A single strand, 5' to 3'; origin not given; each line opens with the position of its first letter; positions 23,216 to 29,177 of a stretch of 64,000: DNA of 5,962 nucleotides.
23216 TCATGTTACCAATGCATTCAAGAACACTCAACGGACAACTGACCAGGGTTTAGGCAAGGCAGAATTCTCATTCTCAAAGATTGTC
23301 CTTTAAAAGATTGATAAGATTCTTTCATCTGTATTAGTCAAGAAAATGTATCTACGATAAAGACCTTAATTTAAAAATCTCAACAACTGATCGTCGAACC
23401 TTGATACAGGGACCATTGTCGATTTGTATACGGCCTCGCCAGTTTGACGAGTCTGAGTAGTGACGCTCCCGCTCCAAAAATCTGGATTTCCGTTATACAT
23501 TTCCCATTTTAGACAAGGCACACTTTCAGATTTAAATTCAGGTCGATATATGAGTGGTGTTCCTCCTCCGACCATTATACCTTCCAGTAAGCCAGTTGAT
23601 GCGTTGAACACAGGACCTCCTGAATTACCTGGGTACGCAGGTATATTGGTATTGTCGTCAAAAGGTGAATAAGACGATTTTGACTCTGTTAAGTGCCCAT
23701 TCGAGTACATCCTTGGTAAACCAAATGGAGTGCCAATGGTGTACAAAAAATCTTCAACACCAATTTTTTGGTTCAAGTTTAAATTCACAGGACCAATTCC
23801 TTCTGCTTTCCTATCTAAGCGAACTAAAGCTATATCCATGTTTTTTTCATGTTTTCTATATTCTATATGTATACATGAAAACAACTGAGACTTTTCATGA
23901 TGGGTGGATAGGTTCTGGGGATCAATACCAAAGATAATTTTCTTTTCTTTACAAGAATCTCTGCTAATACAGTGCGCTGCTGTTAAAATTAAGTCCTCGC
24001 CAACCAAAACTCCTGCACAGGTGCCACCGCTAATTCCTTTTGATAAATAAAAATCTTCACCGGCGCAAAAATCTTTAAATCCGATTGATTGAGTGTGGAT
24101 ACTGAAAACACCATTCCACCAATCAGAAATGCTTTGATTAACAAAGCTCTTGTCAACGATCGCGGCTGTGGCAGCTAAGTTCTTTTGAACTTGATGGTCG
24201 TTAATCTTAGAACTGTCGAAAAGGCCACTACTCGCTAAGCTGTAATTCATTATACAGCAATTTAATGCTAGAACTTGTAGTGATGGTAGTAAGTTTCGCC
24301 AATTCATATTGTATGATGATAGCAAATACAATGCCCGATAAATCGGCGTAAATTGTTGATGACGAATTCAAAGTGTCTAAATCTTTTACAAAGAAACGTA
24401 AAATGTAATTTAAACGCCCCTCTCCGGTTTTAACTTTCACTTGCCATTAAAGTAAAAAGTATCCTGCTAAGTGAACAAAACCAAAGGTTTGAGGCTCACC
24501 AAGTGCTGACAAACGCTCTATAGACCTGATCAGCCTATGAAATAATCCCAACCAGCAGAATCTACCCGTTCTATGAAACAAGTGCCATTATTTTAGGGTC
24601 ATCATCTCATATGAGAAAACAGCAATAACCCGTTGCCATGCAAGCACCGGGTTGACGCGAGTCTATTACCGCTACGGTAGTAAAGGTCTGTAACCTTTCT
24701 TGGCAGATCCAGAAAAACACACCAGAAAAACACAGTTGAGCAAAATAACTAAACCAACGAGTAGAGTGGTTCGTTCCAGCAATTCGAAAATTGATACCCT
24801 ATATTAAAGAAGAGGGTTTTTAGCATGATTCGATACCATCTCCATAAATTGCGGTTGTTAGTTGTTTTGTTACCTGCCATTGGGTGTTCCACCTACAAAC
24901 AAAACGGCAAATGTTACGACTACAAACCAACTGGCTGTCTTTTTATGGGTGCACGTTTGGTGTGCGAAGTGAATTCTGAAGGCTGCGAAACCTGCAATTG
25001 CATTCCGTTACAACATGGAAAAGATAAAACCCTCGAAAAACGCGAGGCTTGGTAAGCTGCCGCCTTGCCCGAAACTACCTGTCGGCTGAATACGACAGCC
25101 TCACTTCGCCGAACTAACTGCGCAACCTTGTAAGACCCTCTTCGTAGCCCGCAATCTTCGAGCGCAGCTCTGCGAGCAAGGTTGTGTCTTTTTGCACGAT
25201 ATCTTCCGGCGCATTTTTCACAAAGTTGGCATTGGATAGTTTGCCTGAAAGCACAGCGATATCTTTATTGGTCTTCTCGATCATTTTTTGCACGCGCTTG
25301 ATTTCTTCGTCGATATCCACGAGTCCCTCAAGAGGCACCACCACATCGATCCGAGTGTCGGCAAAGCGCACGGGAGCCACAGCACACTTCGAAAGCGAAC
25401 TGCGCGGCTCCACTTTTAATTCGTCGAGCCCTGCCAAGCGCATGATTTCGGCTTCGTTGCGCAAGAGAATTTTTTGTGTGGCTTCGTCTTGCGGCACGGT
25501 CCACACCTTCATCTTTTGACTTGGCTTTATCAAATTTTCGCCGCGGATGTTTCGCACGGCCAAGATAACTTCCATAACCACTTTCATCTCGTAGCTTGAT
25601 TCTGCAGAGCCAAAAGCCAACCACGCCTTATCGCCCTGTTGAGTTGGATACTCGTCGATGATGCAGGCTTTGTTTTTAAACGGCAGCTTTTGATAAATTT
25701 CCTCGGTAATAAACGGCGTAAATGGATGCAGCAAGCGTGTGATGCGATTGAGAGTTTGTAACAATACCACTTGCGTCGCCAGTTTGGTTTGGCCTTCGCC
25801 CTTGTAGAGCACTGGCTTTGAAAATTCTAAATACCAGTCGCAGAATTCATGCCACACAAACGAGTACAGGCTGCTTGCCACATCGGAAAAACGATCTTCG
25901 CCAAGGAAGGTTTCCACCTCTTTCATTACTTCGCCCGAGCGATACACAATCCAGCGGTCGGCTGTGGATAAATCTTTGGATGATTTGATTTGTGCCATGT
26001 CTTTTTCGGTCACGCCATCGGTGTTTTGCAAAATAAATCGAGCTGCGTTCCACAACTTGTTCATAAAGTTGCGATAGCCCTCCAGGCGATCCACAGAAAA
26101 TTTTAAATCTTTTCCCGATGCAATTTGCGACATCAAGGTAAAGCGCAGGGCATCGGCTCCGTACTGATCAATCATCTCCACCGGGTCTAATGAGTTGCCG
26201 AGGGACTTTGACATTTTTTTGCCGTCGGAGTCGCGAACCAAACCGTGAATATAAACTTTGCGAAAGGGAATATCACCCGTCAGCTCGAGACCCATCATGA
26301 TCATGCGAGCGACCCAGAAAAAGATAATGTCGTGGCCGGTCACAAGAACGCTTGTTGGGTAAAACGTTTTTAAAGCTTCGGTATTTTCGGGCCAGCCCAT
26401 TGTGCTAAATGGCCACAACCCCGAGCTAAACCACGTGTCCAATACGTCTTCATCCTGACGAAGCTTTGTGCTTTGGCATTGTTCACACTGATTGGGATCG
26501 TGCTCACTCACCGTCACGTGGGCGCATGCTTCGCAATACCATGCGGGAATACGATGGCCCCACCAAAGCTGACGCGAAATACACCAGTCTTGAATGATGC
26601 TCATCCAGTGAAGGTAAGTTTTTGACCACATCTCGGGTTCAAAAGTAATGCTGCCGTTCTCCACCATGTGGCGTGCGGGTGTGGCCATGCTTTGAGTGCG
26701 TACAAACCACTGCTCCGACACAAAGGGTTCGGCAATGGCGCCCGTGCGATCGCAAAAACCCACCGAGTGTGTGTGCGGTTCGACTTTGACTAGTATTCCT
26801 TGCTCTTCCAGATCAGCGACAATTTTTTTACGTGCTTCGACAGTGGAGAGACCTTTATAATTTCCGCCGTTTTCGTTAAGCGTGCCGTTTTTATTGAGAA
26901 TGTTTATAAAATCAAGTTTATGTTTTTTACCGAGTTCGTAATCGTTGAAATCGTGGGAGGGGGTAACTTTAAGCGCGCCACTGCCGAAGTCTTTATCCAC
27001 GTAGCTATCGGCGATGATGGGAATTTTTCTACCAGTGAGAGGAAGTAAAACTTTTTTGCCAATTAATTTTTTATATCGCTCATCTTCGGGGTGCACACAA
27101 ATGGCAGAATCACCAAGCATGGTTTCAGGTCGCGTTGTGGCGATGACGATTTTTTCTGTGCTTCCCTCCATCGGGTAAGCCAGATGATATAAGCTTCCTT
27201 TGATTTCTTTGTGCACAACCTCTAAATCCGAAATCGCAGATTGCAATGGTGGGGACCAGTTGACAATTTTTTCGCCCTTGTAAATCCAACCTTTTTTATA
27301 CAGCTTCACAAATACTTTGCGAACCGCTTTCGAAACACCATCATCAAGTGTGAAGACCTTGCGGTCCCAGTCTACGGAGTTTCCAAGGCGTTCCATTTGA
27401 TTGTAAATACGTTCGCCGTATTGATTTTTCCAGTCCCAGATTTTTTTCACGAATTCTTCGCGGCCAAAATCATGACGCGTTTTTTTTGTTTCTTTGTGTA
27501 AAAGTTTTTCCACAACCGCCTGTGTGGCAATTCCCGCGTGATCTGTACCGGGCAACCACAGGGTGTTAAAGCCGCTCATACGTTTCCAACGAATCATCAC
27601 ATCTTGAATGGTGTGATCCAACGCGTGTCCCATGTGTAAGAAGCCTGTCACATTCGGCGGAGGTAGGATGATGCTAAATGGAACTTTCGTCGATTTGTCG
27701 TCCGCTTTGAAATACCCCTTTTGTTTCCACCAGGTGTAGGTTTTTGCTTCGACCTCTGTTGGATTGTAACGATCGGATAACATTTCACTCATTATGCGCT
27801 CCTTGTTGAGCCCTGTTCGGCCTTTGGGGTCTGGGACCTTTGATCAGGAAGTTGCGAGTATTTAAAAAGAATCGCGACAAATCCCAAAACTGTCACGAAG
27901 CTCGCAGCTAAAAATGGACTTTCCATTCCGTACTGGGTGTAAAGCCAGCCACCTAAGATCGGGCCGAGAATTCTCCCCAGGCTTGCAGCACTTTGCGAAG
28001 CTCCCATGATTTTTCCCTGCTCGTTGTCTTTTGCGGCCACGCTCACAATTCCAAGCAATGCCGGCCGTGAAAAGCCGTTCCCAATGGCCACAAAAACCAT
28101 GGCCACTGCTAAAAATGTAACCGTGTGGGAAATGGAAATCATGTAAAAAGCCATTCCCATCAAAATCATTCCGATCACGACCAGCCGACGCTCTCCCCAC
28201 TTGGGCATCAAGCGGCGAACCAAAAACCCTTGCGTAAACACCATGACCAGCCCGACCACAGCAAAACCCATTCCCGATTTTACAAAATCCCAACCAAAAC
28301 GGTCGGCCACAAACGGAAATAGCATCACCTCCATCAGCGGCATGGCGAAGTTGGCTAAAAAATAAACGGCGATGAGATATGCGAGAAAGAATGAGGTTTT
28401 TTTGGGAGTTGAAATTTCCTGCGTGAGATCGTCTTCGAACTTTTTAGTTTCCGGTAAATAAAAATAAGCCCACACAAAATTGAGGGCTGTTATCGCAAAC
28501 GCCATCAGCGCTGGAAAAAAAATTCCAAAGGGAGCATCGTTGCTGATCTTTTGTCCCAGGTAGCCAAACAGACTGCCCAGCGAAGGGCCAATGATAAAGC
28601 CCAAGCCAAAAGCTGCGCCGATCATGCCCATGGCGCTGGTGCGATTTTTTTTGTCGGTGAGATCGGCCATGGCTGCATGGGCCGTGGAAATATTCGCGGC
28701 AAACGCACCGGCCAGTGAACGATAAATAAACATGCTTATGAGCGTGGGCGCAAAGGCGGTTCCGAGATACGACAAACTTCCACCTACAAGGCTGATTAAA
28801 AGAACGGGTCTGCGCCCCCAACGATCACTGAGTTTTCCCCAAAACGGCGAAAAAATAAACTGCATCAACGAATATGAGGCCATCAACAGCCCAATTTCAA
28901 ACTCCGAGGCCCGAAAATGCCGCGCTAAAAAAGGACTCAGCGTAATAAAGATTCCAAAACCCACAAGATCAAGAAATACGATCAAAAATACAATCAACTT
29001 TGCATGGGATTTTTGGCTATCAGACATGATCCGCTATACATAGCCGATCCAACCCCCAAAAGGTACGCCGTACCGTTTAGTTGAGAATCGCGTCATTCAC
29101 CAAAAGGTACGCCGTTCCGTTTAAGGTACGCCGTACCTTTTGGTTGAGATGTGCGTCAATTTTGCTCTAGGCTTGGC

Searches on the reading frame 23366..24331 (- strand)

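Call 8: search_protein_families(library=pfam, proteins=[window:23366-24331:-], max_evalue=0.001)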
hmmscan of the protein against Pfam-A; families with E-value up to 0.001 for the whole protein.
window:23366-24331:- (321 aa): 2 families
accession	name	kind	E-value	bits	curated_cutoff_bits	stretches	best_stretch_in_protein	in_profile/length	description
PF00089.32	Trypsin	-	1.8e-16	61.1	20.6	1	102-256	24-198/220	Trypsin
PF13365.12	Trypsin_2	-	4.2e-16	60.4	27.6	1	105-252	1-144/144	Trypsin-like peptidase domain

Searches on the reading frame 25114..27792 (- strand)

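Call 8: search_protein_families(library=pfam, proteins=[window:25114-27792:-], max_evalue=0.001)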
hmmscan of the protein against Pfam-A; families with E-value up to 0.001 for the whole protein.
window:25114-27792:- (892 aa): 6 families
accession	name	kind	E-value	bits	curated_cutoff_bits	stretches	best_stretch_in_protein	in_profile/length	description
PF00133.28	tRNA-synt_1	-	7.5e-151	503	22.7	1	18-565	2-413/414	tRNA synthetases class I (I, L, M and V)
PF08264.19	Anticodon_1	-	1.9e-35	122.4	25.1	1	612-762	1-145/148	Anticodon-binding domain of tRNA ligase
PF09334.17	tRNA-synt_1g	-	1.4e-23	83.7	20.1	2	484-572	287-373/391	tRNA synthetases class I (M)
PF10458.14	Val_tRNA-synt_C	-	2.7e-13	50.4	25.9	1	826-890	1-65/66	Valyl tRNA synthetase tRNA binding arm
PF13603.12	tRNA-synt_1_2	-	7e-11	42.4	25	1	245-304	86-145/185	Leucyl-tRNA synthetase, editing domain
PF01406.26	tRNA-synt_1e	-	1.6e-07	31.4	27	1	487-557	215-284/301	tRNA synthetases class I (C) catalytic domain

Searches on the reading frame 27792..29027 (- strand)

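Call 8: search_protein_families(library=pfam, proteins=[window:27792-29027:-], max_evalue=0.001)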
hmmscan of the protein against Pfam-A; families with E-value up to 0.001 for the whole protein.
window:27792-29027:- (411 aa): 4 families
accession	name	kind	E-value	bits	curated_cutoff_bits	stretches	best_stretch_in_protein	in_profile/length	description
PF07690.21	MFS_1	-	1.5e-64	218.6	33.4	2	13-281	1-269/347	Major Facilitator Superfamily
PF12832.13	MFS_1_like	-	8.3e-15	55.1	25.2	1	22-373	10-372/373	MFS_1 like family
PF00083.30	Sugar_tr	-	2.8e-10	40.1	22.3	1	41-197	44-197/452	Sugar (and other) transporter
PF13347.12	MFS_2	-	1e-08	34.6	27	1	7-151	223-373/427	MFS/sugar transport protein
